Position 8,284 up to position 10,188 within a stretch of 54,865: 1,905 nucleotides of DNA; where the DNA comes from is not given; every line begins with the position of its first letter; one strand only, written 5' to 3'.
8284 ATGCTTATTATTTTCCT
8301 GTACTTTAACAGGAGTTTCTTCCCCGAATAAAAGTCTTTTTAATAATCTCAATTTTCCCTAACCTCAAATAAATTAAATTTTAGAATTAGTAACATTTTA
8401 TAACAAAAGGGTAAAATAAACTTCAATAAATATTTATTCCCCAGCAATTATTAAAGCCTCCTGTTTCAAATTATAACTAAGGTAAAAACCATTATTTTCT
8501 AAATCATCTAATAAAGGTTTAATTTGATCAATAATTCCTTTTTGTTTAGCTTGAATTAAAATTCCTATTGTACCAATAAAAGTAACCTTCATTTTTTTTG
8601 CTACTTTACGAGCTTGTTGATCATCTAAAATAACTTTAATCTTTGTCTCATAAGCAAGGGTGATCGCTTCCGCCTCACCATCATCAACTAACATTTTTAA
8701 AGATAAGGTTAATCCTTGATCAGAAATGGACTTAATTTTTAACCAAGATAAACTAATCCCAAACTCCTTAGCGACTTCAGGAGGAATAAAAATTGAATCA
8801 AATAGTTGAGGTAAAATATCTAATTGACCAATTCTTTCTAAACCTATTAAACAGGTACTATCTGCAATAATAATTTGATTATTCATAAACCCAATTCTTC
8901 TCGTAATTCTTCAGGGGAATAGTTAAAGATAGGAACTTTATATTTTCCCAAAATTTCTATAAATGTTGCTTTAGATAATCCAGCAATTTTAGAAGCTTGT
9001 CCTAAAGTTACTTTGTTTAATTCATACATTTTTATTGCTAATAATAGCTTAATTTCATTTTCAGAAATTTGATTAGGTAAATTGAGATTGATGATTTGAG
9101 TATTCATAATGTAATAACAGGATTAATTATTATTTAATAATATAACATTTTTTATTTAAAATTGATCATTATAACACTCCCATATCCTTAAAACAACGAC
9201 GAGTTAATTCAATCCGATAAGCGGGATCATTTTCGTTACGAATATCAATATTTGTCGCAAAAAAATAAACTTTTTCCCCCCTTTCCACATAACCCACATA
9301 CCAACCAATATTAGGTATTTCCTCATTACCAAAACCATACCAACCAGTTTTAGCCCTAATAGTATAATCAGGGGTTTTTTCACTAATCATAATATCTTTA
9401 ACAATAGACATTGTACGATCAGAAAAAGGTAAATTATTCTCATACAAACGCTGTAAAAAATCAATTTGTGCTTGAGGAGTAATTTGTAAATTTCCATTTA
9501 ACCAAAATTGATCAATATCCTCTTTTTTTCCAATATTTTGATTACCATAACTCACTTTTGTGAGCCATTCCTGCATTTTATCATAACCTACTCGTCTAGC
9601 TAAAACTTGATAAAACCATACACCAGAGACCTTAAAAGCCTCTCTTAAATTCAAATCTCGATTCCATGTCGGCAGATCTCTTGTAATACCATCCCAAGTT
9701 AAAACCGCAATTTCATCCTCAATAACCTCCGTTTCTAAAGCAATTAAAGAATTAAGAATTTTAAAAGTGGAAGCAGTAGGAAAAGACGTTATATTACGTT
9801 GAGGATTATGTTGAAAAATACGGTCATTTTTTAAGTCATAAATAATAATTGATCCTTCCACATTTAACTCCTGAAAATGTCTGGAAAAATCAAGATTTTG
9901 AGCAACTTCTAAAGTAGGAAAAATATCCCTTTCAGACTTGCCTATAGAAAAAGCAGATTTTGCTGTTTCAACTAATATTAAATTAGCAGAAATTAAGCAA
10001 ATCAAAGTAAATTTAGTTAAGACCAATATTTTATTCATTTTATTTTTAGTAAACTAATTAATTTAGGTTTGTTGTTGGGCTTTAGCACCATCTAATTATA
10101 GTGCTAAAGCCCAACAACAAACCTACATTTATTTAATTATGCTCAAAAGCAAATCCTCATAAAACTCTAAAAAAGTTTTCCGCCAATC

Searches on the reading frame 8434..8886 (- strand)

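Call 9: search_protein_families(library=pfam, proteins=[window:8434-8886:-], max_evalue=0.001)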
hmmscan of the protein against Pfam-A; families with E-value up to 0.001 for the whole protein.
window:8434-8886:- (150 aa): 1 family
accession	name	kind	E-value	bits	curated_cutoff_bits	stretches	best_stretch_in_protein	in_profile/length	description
PF11848.13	DUF3368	-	1e-15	57.7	27.3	1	104-145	2-43/46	Domain of unknown function (DUF3368)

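Call 54: search_protein_families(library=phrogs, proteins=[window:8434-8886:-], max_evalue=0.01)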
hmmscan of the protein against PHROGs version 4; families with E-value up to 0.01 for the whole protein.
window:8434-8886:- (150 aa): 0 families

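Call 63: search_protein_families(library=padloc, proteins=[window:8434-8886:-], max_evalue=0.001)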
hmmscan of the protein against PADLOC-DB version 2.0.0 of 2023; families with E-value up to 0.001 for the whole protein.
window:8434-8886:- (150 aa): 7 families
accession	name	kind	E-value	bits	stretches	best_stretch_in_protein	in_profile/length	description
PDLC05071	PDC-S70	-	2.8e-39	132.8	1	5-150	2-159/161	-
PDLC05073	PDC-S70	-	5e-38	128.5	1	5-150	2-161/162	-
PDLC05070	PDC-S70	-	1.2e-30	104.8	1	1-149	1-160/161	-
PDLC05074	PDC-S70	-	5.4e-26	89.2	1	45-148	20-125/127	-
PDLC05068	PDC-S70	-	4.3e-22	77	1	5-115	2-125/125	-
PDLC05069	PDC-S70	-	3.8e-13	47.6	1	6-134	2-141/161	-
PDLC05072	PDC-S70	-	7.4e-10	36.9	1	4-142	9-160/167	-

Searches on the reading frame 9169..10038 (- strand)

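Call 9: search_protein_families(library=pfam, proteins=[window:9169-10038:-], max_evalue=0.001)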
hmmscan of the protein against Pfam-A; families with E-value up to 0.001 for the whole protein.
window:9169-10038:- (289 aa): 2 families
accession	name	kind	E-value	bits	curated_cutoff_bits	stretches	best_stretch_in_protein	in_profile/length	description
PF00905.27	Transpeptidase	-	9.1e-36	124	22.1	1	84-268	38-282/299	Penicillin binding protein transpeptidase domain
PF13354.11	Beta-lactamase2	-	1.5e-08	34.7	22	1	144-229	92-185/214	Beta-lactamase enzyme family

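Call 54: search_protein_families(library=phrogs, proteins=[window:9169-10038:-], max_evalue=0.01)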
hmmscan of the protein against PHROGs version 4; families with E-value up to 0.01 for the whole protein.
window:9169-10038:- (289 aa): 1 family
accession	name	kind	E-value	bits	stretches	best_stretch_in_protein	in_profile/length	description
phrog_33823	-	unknown function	7.7e-28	98.4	1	12-289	313-582/585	-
